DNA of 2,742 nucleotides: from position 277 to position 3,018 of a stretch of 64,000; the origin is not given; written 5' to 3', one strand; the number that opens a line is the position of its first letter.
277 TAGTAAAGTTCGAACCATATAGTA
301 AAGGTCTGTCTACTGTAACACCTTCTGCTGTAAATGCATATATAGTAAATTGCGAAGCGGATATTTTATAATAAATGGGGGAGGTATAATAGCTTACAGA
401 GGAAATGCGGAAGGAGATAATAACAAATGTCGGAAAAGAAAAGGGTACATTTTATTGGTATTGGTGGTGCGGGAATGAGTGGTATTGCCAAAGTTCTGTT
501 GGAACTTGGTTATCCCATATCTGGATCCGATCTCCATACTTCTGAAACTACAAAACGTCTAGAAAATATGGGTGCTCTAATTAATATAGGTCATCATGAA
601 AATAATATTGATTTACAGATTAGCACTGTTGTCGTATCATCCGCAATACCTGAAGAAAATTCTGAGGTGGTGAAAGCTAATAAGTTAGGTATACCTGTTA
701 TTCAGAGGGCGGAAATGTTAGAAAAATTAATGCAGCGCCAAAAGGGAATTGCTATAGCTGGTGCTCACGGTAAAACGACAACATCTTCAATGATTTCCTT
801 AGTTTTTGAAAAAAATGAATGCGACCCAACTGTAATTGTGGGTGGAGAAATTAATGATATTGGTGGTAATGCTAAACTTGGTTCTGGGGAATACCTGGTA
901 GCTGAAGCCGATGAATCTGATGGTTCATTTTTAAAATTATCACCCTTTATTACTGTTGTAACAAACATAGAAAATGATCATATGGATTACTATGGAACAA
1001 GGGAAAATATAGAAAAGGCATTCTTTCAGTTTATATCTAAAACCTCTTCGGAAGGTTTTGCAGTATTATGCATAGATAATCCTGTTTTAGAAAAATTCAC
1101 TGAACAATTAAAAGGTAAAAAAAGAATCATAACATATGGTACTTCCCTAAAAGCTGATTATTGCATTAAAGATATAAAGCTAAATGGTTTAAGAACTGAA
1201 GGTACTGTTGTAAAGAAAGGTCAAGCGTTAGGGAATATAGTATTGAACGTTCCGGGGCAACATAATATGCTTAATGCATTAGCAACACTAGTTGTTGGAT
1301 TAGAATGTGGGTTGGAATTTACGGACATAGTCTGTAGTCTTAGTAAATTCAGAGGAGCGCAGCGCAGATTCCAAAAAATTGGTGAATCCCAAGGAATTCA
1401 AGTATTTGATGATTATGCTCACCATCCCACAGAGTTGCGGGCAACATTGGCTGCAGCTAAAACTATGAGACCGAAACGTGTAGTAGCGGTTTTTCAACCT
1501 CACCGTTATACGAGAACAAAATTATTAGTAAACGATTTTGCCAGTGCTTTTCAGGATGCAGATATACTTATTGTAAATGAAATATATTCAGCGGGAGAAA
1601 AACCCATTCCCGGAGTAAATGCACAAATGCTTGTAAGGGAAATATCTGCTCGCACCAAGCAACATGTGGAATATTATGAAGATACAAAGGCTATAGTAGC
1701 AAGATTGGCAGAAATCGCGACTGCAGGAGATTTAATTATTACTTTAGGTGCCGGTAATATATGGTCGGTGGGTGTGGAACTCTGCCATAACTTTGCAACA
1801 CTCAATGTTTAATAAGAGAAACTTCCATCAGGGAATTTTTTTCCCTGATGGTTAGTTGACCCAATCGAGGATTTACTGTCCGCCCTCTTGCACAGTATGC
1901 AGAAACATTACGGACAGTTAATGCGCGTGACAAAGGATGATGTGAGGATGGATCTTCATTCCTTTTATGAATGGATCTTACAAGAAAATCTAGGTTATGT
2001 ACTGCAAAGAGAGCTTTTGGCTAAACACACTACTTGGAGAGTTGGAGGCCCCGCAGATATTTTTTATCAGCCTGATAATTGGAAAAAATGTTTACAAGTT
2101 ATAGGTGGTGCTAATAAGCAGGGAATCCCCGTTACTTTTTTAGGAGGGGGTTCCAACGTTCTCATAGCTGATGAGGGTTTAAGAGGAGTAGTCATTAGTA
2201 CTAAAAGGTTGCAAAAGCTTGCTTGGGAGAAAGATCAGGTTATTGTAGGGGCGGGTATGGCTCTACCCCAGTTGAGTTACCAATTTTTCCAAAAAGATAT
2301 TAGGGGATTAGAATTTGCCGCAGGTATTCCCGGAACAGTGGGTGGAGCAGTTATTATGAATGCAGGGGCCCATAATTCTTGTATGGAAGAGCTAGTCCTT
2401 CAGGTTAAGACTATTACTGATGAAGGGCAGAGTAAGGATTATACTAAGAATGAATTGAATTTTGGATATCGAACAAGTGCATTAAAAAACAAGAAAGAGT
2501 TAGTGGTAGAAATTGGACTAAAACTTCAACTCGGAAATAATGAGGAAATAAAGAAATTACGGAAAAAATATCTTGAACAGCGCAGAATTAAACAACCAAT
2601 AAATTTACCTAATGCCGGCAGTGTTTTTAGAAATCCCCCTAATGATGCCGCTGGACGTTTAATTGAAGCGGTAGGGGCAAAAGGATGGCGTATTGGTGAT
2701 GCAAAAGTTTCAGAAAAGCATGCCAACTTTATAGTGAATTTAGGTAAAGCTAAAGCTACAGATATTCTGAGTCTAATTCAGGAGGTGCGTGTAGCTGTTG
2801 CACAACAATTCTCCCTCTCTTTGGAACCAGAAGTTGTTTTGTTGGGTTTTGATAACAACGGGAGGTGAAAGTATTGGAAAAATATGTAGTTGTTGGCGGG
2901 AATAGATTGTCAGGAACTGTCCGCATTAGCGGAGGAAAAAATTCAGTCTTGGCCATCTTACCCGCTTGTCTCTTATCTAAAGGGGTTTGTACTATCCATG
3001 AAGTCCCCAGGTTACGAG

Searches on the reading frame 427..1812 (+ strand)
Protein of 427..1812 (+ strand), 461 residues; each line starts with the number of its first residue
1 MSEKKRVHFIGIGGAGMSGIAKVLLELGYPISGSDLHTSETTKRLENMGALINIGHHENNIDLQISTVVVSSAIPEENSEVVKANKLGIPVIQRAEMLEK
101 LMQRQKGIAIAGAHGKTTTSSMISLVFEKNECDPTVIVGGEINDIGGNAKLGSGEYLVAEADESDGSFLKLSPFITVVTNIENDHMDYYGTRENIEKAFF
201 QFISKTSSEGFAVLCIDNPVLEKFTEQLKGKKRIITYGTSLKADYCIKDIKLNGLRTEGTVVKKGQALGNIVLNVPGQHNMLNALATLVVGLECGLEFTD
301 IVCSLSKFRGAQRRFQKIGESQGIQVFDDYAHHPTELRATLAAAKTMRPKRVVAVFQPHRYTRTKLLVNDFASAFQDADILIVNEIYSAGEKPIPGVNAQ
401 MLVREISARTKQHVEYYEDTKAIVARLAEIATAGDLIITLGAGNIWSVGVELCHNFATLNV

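Call 11: search_protein_families(library=pfam, proteins=[window:427-1812:+])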
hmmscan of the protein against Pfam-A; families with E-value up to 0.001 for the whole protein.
window:427-1812:+ (461 aa): 3 families
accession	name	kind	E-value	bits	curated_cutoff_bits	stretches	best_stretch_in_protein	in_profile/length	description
PF08245.18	Mur_ligase_M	-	4.4e-31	108.9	24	1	110-290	1-199/200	Mur ligase middle domain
PF01225.30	Mur_ligase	-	4e-28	98.1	21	1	7-105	2-94/95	Mur ligase family, catalytic domain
PF02875.26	Mur_ligase_C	-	5.6e-25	89.1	28.4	1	313-443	1-127/127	Mur ligase, glutamate ligase domain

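Call 61: find_encoding_contigs(protein=window:427-1812:+, flank=1500, max_places=10)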
Protein window:427-1812:+ (461 aa): 12 contigs read that carry it; 6 places shown.
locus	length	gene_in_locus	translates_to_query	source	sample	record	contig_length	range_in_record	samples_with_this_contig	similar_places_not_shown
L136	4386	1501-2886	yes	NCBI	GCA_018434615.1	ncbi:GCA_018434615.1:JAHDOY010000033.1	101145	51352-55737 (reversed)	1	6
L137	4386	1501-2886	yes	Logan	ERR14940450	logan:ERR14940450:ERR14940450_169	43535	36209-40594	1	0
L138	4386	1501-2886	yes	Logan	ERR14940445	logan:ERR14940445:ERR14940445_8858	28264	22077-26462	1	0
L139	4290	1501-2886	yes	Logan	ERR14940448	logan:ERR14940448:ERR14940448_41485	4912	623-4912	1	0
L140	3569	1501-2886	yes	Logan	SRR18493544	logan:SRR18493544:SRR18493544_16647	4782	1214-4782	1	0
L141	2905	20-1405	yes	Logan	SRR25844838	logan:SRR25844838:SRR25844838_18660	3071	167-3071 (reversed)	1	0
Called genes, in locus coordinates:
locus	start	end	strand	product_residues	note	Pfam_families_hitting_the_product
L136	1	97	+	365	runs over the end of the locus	PF01098:FTSW_RODA_SPOVE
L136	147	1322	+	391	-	PF03033:Glyco_transf_28, PF04101:Glyco_tran_28_C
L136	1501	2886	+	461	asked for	PF01225:Mur_ligase, PF08245:Mur_ligase_M, PF02875:Mur_ligase_C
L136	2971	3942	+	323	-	PF01565:FAD_binding_4, PF02873:MurB_C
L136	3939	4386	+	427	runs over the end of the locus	PF00275:EPSP_synthase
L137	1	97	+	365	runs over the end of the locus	PF01098:FTSW_RODA_SPOVE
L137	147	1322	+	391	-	PF03033:Glyco_transf_28, PF04101:Glyco_tran_28_C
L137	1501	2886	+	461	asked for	PF01225:Mur_ligase, PF08245:Mur_ligase_M, PF02875:Mur_ligase_C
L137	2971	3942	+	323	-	PF01565:FAD_binding_4, PF02873:MurB_C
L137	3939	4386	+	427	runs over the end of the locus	PF00275:EPSP_synthase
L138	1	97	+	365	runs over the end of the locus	PF01098:FTSW_RODA_SPOVE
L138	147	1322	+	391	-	PF03033:Glyco_transf_28, PF04101:Glyco_tran_28_C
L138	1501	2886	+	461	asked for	PF01225:Mur_ligase, PF08245:Mur_ligase_M, PF02875:Mur_ligase_C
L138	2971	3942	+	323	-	PF01565:FAD_binding_4, PF02873:MurB_C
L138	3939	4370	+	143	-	PF00275:EPSP_synthase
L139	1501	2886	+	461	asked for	PF01225:Mur_ligase, PF08245:Mur_ligase_M, PF02875:Mur_ligase_C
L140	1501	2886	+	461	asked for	PF01225:Mur_ligase, PF08245:Mur_ligase_M, PF02875:Mur_ligase_C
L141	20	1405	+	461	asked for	PF01225:Mur_ligase, PF08245:Mur_ligase_M, PF02875:Mur_ligase_C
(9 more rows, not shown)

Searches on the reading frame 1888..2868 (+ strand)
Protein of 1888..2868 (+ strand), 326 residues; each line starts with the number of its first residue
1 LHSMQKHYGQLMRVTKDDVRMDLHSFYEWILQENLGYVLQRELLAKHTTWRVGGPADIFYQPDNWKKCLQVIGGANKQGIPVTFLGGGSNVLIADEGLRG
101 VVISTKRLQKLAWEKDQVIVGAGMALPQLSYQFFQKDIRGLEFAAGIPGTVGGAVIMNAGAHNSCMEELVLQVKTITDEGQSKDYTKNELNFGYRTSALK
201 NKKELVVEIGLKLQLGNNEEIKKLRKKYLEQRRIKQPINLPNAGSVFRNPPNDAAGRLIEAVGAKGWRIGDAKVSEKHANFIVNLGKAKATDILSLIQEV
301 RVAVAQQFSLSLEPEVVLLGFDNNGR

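Call 11: search_protein_families(library=pfam, proteins=[window:1888-2868:+])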
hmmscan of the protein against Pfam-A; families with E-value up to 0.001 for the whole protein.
window:1888-2868:+ (326 aa): 2 families
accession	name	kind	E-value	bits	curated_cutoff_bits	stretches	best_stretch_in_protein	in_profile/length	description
PF02873.21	MurB_C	-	2.6e-34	117.8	27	1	221-318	2-98/99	UDP-N-acetylenolpyruvoylglucosamine reductase, C-terminal domain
PF01565.28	FAD_binding_4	-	1.3e-21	77.2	26.4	1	57-181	2-134/139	FAD binding domain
